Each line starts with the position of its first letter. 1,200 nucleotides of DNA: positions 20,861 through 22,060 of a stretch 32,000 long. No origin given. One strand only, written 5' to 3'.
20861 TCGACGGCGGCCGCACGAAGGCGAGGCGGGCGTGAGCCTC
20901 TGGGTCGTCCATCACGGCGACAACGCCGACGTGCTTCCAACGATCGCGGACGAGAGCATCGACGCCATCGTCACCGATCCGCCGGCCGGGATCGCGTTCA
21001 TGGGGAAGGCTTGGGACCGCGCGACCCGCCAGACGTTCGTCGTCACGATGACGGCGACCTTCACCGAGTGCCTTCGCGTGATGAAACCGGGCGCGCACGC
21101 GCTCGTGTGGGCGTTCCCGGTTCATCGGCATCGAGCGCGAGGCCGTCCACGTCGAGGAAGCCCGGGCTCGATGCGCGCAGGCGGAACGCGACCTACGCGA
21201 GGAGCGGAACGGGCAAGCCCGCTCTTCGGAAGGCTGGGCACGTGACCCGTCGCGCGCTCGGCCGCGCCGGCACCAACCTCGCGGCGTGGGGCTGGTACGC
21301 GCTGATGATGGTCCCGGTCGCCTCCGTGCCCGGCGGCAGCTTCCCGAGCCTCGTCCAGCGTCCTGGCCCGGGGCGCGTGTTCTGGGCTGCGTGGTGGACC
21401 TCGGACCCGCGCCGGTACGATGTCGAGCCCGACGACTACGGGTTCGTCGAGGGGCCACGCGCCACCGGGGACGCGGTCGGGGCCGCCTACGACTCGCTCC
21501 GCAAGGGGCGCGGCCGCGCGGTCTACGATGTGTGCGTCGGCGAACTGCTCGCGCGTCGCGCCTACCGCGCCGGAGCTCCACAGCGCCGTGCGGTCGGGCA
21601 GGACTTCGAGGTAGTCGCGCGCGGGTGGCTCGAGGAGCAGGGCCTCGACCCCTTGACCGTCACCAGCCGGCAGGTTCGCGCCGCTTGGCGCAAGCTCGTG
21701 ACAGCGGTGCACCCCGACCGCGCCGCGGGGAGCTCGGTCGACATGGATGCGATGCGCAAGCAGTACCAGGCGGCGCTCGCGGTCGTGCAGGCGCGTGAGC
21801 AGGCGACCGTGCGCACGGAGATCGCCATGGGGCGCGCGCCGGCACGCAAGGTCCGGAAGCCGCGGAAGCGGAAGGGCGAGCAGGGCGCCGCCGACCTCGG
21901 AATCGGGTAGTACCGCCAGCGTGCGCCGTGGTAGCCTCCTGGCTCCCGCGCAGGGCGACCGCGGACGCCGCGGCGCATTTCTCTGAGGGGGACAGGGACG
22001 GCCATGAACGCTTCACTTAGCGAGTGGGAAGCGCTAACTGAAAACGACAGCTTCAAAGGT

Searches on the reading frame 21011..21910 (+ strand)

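Call 20: search_protein_families(library=pfam, proteins=[window:21011-21910:+], max_evalue=0.01)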
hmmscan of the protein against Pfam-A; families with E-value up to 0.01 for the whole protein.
window:21011-21910:+ (299 aa): 1 family
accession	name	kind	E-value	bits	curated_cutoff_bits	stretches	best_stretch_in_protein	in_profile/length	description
PF00226.36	DnaJ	-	0.00066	20.2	27.8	1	217-260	12-54/63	DnaJ domain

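Call 102: search_protein_families(library=phrogs, proteins=[window:21011-21910:+], max_evalue=0.001)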
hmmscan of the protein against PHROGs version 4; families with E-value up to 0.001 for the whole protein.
window:21011-21910:+ (299 aa): 0 families
